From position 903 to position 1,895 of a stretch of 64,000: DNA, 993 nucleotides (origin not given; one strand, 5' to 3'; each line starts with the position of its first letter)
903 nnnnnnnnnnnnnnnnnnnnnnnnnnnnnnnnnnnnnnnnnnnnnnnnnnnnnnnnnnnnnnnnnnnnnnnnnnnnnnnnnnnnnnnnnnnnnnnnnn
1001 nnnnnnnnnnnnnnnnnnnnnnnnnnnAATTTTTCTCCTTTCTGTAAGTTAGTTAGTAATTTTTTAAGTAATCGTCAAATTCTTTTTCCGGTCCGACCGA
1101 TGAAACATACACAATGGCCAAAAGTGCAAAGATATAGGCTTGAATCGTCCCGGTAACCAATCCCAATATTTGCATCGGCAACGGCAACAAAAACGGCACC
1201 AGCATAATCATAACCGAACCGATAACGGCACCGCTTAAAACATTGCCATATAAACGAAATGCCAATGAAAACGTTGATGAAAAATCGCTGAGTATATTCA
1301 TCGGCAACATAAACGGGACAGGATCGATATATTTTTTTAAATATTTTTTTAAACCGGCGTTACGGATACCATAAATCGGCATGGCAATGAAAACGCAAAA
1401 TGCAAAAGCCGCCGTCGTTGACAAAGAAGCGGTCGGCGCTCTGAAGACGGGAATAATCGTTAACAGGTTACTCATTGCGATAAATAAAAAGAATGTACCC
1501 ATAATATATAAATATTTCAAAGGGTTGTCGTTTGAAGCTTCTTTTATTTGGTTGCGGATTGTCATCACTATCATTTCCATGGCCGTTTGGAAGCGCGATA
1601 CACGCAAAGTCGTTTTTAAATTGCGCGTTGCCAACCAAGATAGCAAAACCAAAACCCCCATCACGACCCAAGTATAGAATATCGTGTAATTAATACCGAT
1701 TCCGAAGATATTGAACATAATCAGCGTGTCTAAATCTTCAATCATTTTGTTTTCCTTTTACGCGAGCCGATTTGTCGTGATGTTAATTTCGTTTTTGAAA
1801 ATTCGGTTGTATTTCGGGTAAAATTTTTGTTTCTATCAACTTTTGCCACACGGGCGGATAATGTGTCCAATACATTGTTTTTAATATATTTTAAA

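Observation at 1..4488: ATP synthase locus with N-ATPase architecture: atpD-atpC-atpQ-atpR-atpB-atpE-atpF(b-delta-like), with a Na+-type c subunit and extended beta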

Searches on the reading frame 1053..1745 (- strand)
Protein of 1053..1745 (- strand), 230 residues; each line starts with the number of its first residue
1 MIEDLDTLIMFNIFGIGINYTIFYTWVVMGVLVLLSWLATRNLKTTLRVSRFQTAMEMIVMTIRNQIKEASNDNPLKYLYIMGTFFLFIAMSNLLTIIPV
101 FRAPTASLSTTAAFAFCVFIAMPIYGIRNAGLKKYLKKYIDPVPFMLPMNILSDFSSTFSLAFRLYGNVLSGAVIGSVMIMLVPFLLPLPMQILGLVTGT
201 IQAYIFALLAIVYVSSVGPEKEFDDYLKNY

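Call 6: search_protein_families(library=pfam, proteins=[window:1053-1745:-], max_evalue=0.01)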
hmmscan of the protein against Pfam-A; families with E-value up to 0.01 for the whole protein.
window:1053-1745:- (230 aa): 1 family
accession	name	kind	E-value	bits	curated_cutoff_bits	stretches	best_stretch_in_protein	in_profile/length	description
PF00119.25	ATP-synt_A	-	1.9e-44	152.6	33.9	1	22-215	1-217/217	ATP synthase A chain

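Call 7: search_protein_families(library=ncbifam, proteins=[window:1053-1745:-], max_evalue=0.01)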
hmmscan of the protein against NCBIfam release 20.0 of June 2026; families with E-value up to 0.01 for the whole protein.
window:1053-1745:- (230 aa): 14 families
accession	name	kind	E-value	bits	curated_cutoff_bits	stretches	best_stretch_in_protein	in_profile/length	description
TIGR03306.1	altF1_A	exception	4.3e-78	261.8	302.1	1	6-216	4-214/217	alternate F1F0 ATPase, F0 subunit A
NF004481.0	PRK05815.2-3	equivalog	1.7e-77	260.1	227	1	6-216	6-216/225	F0F1 ATP synthase subunit A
NF009955.0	PRK13421.1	equivalog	1.2e-58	198.3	302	1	5-217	6-216/231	F0F1 ATP synthase subunit A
NF009954.0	PRK13420.1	equivalog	2.2e-58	197.7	272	1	6-216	7-215/229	F0F1 ATP synthase subunit A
NF004486.0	PRK05815.3-4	equivalog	4.1e-38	131.4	272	1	6-215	12-220/224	F0F1 ATP synthase subunit A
TIGR01131.1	ATP_synt_6_or_A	equivalog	2e-35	122.7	102.6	1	13-216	12-225/227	F0F1 ATP synthase subunit A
NF004484.0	PRK05815.3-2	equivalog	4.5e-33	114.9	234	1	7-215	6-221/226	F0F1 ATP synthase subunit A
NF004479.0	PRK05815.1-4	equivalog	5.2e-31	107.7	268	1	10-215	7-231/238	F0F1 ATP synthase subunit A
NF004482.0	PRK05815.2-4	equivalog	1.7e-20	73.8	225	1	8-215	16-245/252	F0F1 ATP synthase subunit A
NF004477.0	PRK05815.1-1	equivalog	1.8e-18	67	280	1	21-216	43-263/268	F0F1 ATP synthase subunit A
NF004485.0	PRK05815.3-3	equivalog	3e-18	66.2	249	1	20-179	26-191/281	F0F1 ATP synthase subunit A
NF009953.0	PRK13419.1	equivalog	1.9e-14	53.7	460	1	10-216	101-328/346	F0F1 ATP synthase subunit A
NF004487.0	PRK05815.3-5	equivalog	2.3e-14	53.4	224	1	21-183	29-183/269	F0F1 ATP synthase subunit A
NF009952.0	PRK13417.1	equivalog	0.00094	18.7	531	1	20-102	96-181/352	F0F1 ATP synthase subunit A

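Call 8: find_encoding_contigs(protein=window:1053-1745:-, flank=10000, max_places=6)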
Protein window:1053-1745:- (230 aa): 2 contigs read that carry it; 2 places shown.
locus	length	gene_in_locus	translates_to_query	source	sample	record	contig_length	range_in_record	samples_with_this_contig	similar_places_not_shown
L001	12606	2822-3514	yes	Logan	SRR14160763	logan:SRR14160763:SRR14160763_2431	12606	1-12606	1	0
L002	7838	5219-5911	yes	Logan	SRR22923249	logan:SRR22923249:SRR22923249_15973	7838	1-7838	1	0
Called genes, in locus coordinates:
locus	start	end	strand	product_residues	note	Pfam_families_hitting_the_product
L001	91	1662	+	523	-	PF02874:ATP-synt_ab_N, PF00006:ATP-synt_ab, PF22919:ATP-synt_VA_C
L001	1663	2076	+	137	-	PF02823:ATP-synt_DE_N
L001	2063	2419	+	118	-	PF09527:ATPase_gene1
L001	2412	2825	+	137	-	PF12966:AtpR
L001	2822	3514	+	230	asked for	PF00119:ATP-synt_A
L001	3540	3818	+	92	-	PF00137:ATP-synt_C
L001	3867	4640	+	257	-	PF00430:ATP-synt_B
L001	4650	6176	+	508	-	PF02874:ATP-synt_ab_N (weak), PF00006:ATP-synt_ab, PF00306:ATP-synt_ab_C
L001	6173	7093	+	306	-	PF00231:ATP-synt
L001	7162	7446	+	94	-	PF00216:Bac_DNA_binding, PF18291:HU-HIG, PF18175:HU-CCDC81_bac_2 (weak)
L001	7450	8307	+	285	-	PF17848:Zn_ribbon_ACC (weak), PF01039:Carboxyl_trans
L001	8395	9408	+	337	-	PF00389:2-Hacid_dh, PF02826:2-Hacid_dh_C, PF03446:NAD_binding_2 (weak)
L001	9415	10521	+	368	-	PF00535:Glycos_transf_2, PF10111:Glyco_tranf_2_2, PF13641:Glyco_tranf_2_3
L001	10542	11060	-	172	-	PF09923:DUF2155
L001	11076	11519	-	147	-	PF02470:MlaD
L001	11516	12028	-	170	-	PF02470:MlaD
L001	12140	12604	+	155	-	?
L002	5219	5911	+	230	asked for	PF00119:ATP-synt_A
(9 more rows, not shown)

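Call 20: find_related_loci(query=window:1053-1745:-, collection=genome_contigs, flank=10000)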
Query window:1053-1745:- (230 aa) in genome_contigs; peptide patterns used: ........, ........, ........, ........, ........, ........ (x = any residue, [..] = any of these).
471 stretches matched a pattern; 51 encode a relative of the query (tblastn E <= 1e-3); 51 distinct loci.
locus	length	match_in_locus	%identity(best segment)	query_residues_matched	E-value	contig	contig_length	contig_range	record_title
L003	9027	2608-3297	82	1-230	1e-124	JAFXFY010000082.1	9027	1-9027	MAG: Alphaproteobacteria bacterium isolate RGIG6380 Sheep_Rectum-5__c268282, whole genome shotgun sequence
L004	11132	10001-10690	80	1-230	2e-122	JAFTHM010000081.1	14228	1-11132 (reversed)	MAG: Alphaproteobacteria bacterium isolate RGIG3823 Roe_deer_Cecum-1__c399711, whole genome shotgun sequence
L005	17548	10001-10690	79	1-230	1e-120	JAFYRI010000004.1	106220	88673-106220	MAG: Alphaproteobacteria bacterium isolate RGIG7351 Water_buffalos_Cecum-5__c27, whole genome shotgun sequence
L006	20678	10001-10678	75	2-227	1e-113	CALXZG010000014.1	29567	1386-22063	MAG: uncultured Alphaproteobacteria bacterium isolate BRZ_KG__bin33 genome assembly, contig: BRZ_KG__NODE_2033_length_29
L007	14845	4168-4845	75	2-227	6e-114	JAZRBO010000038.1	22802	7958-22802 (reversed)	MAG: Alphaproteobacteria bacterium isolate T1900045126_TC20190120.MAGScoT_cleanbin_000006 SGB_4864_k141_1139603, whole g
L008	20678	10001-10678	74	2-227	2e-110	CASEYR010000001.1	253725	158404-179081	uncultured Alphaproteobacteria bacterium isolate B5_L1_362362_idba_bin.105 genome assembly, contig: B5_L1_362362_idba_bi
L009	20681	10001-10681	61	1-225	8e-82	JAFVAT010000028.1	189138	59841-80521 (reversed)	MAG: Alphaproteobacteria bacterium isolate RGIG5000 Roe_deer_Rumen-5__c3932, whole genome shotgun sequence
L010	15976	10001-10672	58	1-222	3e-79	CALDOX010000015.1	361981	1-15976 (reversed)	MAG TPA_asm: uncultured Alphaproteobacteria bacterium isolate SRR6425755_bin.60_CONCOCT_v1.1_MAG genome assembly, contig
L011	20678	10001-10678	57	1-224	9e-79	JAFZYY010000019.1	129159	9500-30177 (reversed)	MAG: Alphaproteobacteria bacterium isolate RGIG8225 Water_buffalos_Rumen-5__c1039609, whole genome shotgun sequence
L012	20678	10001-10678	58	1-222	3e-77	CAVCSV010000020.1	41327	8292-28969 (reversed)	Limosilactobacillus gorillae isolate H07622-L1_cleanbin_000006 genome assembly, contig: Spades_H07622-L1_contig_507, who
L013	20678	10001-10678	58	1-222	3e-77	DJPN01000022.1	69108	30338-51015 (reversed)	MAG TPA_asm: Alphaproteobacteria bacterium UBA6411 UBA6411_contig_5344, whole genome shotgun sequence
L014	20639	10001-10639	58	18-229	3e-77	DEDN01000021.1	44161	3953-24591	MAG TPA_asm: Alphaproteobacteria bacterium UBA2903 UBA2903_contig_11412, whole genome shotgun sequence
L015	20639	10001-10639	58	18-229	5e-77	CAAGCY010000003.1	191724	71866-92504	MAG TPA_asm: Alphaproteobacteria bacterium, isolate HGM16787, WGS project CAAGCY010000000 data, contig: SRS476139_58_k11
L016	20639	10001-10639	58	18-229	3e-77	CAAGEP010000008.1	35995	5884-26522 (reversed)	MAG TPA_asm: Alphaproteobacteria bacterium, isolate HGM16788, WGS project CAAGEP010000000 data, contig: SRS476164_70_k11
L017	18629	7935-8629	82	1-230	3e-72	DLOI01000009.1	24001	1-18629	MAG TPA_asm: Alphaproteobacteria bacterium UBA7488 UBA7488_contig_2197, whole genome shotgun sequence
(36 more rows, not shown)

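Call 31: search_protein_families(library=ncbifam, proteins=[L001:4650-6176:+, L001:6173-7093:+, L001:3867-4640:+], max_evalue=0.00001)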
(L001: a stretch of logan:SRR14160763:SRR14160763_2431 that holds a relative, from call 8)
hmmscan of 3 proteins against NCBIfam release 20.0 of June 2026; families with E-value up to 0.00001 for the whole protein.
L001:4650-6176:+ (508 aa): 35 families (the best 25 are shown)
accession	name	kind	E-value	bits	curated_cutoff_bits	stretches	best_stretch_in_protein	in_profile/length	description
TIGR03324.1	alt_F1F0_F1_al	exception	2.9e-214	712.4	750.5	1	3-498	2-496/497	alternate F1F0 ATPase, F1 subunit alpha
NF009884.0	PRK13343.1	equivalog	1.2e-203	677.3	554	1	7-500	8-500/507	F0F1 ATP synthase subunit alpha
TIGR00962.1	atpA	equivalog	1.2e-187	624.6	484.45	1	11-497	9-496/503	F0F1 ATP synthase subunit alpha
NF045863.1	glide_MMOB1660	exception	6.3e-132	441.1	600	1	33-492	4-470/515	MMOB1660 family gliding motility ATPase complex subunit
NF005523.0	PRK07165.1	equivalog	3.9e-98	329.3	414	1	32-491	7-463/509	ATP F0F1 synthase subunit alpha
NF045936.2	MSC_0619_alpha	exception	2.5e-89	300.2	520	1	60-469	33-440/505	MSC_0619 family F1-like ATPase alpha subunit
TIGR02546.1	III_secr_ATP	equivalog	1.3e-61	208.6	604.75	1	46-429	22-409/423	type III secretion system ATPase SctN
TIGR03496.1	FliI_clade1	equivalog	1.9e-61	208.1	619.1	1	57-426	31-399/414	flagellar protein export ATPase FliI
TIGR03498.1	FliI_clade3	equivalog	2.4e-56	191.2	587.45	1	28-425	5-401/418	flagellar protein export ATPase FliI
TIGR01026.1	fliI_yscN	subfamily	1.3e-54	185.7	379.5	1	25-402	26-396/440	FliI/YscN family ATPase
TIGR03497.1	FliI_clade2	equivalog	2.4e-53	181.6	629.8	1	27-407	4-378/413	flagellar protein export ATPase FliI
NF006290.1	PRK08472.1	equivalog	3e-53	181.2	644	1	28-428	18-419/433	flagellar protein export ATPase FliI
NF005391.0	PRK06936.1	equivalog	4e-52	177.5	657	1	72-427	71-423/439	type III secretion system ATPase SctN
NF006012.0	PRK08149.1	equivalog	4.4e-50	170.9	594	1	74-420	61-408/431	type III secretion system ATPase SctN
NF005295.0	PRK06820.1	equivalog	4.9e-50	170.8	690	1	44-425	44-422/440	EscN/YscN/HrcN family type III secretion system ATPase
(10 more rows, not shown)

L001:6173-7093:+ (306 aa): 13 families
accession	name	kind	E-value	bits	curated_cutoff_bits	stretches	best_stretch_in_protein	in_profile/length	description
TIGR03323.1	alt_F1F0_F1_gam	exception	3.8e-62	210.2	282.35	1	6-292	1-285/285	alternate F1F0 ATPase, F1 subunit gamma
TIGR01146.1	ATPsyn_F1gamma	equivalog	4.2e-37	128.5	194.45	1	2-292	3-286/286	ATP synthase F1 subunit gamma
NF004144.0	PRK05621.1-1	equivalog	6.1e-31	107.9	372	1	6-291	7-286/287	F0F1 ATP synthase subunit gamma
NF009957.0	PRK13424.1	equivalog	2.5e-30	105.7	436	1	2-293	3-290/291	F0F1 ATP synthase subunit gamma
NF004146.0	PRK05621.1-4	equivalog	2e-27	96.4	342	1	2-292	3-296/296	F0F1 ATP synthase subunit gamma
NF004145.0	PRK05621.1-2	equivalog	2.6e-27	96.1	317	1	2-293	3-303/306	F0F1 ATP synthase subunit gamma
NF009959.0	PRK13426.1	equivalog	2.7e-27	96.1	394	1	2-291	3-290/291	F0F1 ATP synthase subunit gamma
NF010708.0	PRK14110.1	equivalog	5.2e-26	91.7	445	1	6-293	9-291/291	F0F1 ATP synthase subunit gamma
NF004147.0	PRK05621.2-1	equivalog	9.5e-25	88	382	1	2-292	4-292/293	F0F1 ATP synthase subunit gamma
NF010709.0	PRK14111.1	equivalog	1.2e-24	87.3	425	1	6-293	7-289/290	F0F1 ATP synthase subunit gamma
NF009958.0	PRK13425.1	equivalog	1.2e-23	84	501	1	3-293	4-291/292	F0F1 ATP synthase subunit gamma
NF009960.0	PRK13427.1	equivalog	4.3e-18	65.8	432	1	6-292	7-288/289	F0F1 ATP synthase subunit gamma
NF009956.0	PRK13422.1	equivalog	6.5e-11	42.1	582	1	74-291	75-297/298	F0F1 ATP synthase subunit gamma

L001:3867-4640:+ (257 aa): 13 families
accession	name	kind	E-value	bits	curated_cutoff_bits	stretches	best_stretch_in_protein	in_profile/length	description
TIGR03321.1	alt_F1F0_F0_B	exception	1.9e-43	149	224.7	1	1-244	1-243/246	alternate F1F0 ATPase, F0 subunit B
NF011044.0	PRK14474.1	equivalog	8e-41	140.2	339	1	1-251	1-251/258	F0F1 ATP synthase subunit B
NF009992.0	PRK13461.1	equivalog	6.9e-15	55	127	1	1-140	1-140/159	F0F1 ATP synthase subunit B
NF011043.0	PRK14473.1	equivalog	2.9e-13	50.1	168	1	1-134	4-137/164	F0F1 ATP synthase subunit B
TIGR01144.1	ATP_synt_b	equivalog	1.5e-11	44.4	65.5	1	11-139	1-129/147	F0F1 ATP synthase subunit B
NF004413.0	PRK05759.1-4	equivalog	2.6e-10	40.6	197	1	6-138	5-137/156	F0F1 ATP synthase subunit B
NF005606.0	PRK07352.1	equivalog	5.1e-09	36.1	137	1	1-139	16-151/175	F0F1 ATP synthase subunit B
NF004411.0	PRK05759.1-2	equivalog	5.7e-09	36.2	131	1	1-139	1-138/156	F0F1 ATP synthase subunit B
NF004412.0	PRK05759.1-3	equivalog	7.3e-09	35.7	156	1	5-155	27-178/185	F0F1 ATP synthase subunit B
NF009987.0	PRK13453.1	equivalog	9.6e-09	35.2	172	1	2-138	15-151/173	F0F1 ATP synthase subunit B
NF011041.0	PRK14471.1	equivalog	2.1e-08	34.3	200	1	8-142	11-146/164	F0F1 ATP synthase subunit B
NF005607.0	PRK07353.1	equivalog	3.6e-08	33.3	131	1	10-140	25-151/155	F0F1 ATP synthase subunit B'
NF009961.0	PRK13428.1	equivalog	9.6e-06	25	328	0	7-136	3-132/445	F0F1 ATP synthase subunit B/delta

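Call 32: search_protein_families(library=pfam, proteins=[L001:3867-4640:+, L001:4257-4640:+, L001:4650-6176:+, L001:6173-7093:+], max_evalue=10)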
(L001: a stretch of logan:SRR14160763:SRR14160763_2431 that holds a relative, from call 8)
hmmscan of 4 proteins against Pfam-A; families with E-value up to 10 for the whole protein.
L001:3867-4640:+ (257 aa): 8 families
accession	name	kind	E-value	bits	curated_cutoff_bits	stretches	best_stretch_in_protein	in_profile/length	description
PF00430.23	ATP-synt_B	-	9.5e-11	42.3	28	1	7-126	1-120/132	ATP synthase B/B' CF(0)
PF00453.23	Ribosomal_L20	-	0.05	14.2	30.8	1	53-144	6-100/107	Ribosomal protein L20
PF19834.4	DUF6314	-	0.077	13.9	23.1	1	27-108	8-91/131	Family of unknown function (DUF6314)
PF01433.26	Peptidase_M1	-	0.11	12.5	27.7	1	210-245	157-192/218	Peptidase family M1 domain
PF01956.21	EMC3_TMCO1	-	0.47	10.7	27.1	1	3-82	15-92/169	Integral membrane protein EMC3/TMCO1-like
PF24671.2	DRC7_C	-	2.3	8.9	28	1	45-109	24-88/109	Dynein regulatory complex subunit 7 C-terminal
PF02326.20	YMF19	-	2.5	9.5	22.6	1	4-79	4-71/84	Plant ATP synthase F0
PF13982.11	YbfN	-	6.7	7.6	27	0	41-74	34-67/88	YbfN-like lipoprotein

L001:4257-4640:+ (127 aa): 2 families
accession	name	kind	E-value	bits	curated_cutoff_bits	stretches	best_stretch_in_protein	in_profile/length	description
PF00213.23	OSCP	-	0.00037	21.1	22.3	1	42-116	99-172/172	ATP synthase delta (OSCP) subunit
PF01433.26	Peptidase_M1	-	0.0075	16.3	27.7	1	80-115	157-192/218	Peptidase family M1 domain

L001:4650-6176:+ (508 aa): 5 families
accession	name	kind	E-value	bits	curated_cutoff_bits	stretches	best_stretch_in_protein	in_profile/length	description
PF00006.31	ATP-synt_ab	-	6.4e-81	271.5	29.5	1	150-365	1-213/213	ATP synthase alpha/beta family, nucleotide-binding domain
PF00306.32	ATP-synt_ab_C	-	7.5e-28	97.8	27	1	372-497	1-125/126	ATP synthase alpha/beta chain, C terminal domain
PF02874.29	ATP-synt_ab_N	-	6.4e-06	27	20.9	1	29-92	5-68/69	ATP synthase alpha/beta family, beta-barrel domain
PF06745.19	ATPase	-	0.0019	18.1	26.6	1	148-203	2-60/231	KaiC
PF00591.27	Glycos_transf_3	-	0.018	15.2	27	1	33-113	43-115/253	Glycosyl transferase family, a/b domain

L001:6173-7093:+ (306 aa): 1 family
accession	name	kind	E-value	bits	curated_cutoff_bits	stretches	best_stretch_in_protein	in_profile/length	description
PF00231.24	ATP-synt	-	1.4e-55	189.4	39.9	1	2-292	1-285/285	ATP synthase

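Call 41: search_solved_structures(query=A2, max_evalue=1, show_alignments=3)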
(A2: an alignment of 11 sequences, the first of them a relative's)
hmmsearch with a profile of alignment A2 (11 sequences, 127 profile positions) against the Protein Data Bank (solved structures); distinct sequences matched with E-value up to 1: 17.
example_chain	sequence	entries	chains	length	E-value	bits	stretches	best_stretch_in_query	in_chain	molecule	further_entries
7p2y_d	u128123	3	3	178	4.2e-05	26.8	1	33-110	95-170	ATP synthase subunit delta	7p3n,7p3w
6yny_G1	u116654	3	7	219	0.00019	24.8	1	24-116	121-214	Oligomycin sensitivity-conferring protein (OSCP)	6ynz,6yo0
9o19_W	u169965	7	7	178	0.00035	23.9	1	25-104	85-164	ATP synthase subunit delta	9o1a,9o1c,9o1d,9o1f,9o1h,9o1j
9b0x_O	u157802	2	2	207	0.0029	20.9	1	37-119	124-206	ATP synthase subunit OSCP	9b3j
7jg5_d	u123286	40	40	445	0.0044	20.3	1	46-111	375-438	ATP synthase subunit b-delta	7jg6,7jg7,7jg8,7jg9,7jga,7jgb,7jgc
8j0s_d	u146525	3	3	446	0.031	17.6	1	48-116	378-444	Multifunctional fusion protein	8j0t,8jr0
9itj_S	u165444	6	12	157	0.086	16.1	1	47-116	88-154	ATP synthase subunit delta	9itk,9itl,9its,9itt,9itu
2wss_S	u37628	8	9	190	0.19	15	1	43-109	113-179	ATP SYNTHASE SUBUNIT O, MITOCHONDRIAL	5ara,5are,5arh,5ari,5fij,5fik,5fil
6yy0_S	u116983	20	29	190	0.21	14.9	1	43-109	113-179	ATP synthase subunit O, mitochondrial | ATP synthase peripheral stalk subunit OSCP, mitochondrial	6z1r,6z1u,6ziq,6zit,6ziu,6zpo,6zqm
9vpb_AS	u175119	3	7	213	0.29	14.4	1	43-109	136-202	ATP synthase peripheral stalk subunit OSCP, mitochondrial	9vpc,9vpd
5t4o_L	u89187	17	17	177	0.32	14.3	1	37-109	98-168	ATP synthase subunit delta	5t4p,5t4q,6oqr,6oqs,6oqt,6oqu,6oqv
5lqx_U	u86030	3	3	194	0.34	14.2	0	48-116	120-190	ATP synthase OSCP subunit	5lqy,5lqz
8dbq_W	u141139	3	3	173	0.36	14.1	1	37-106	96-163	ATP synthase subunit delta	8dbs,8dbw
9bxu_S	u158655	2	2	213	0.69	13.2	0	45-105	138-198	ATP synthase subunit O, mitochondrial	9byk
9pex_O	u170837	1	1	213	0.75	13.1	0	45-105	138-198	ATP synthase peripheral stalk subunit OSCP, mitochondrial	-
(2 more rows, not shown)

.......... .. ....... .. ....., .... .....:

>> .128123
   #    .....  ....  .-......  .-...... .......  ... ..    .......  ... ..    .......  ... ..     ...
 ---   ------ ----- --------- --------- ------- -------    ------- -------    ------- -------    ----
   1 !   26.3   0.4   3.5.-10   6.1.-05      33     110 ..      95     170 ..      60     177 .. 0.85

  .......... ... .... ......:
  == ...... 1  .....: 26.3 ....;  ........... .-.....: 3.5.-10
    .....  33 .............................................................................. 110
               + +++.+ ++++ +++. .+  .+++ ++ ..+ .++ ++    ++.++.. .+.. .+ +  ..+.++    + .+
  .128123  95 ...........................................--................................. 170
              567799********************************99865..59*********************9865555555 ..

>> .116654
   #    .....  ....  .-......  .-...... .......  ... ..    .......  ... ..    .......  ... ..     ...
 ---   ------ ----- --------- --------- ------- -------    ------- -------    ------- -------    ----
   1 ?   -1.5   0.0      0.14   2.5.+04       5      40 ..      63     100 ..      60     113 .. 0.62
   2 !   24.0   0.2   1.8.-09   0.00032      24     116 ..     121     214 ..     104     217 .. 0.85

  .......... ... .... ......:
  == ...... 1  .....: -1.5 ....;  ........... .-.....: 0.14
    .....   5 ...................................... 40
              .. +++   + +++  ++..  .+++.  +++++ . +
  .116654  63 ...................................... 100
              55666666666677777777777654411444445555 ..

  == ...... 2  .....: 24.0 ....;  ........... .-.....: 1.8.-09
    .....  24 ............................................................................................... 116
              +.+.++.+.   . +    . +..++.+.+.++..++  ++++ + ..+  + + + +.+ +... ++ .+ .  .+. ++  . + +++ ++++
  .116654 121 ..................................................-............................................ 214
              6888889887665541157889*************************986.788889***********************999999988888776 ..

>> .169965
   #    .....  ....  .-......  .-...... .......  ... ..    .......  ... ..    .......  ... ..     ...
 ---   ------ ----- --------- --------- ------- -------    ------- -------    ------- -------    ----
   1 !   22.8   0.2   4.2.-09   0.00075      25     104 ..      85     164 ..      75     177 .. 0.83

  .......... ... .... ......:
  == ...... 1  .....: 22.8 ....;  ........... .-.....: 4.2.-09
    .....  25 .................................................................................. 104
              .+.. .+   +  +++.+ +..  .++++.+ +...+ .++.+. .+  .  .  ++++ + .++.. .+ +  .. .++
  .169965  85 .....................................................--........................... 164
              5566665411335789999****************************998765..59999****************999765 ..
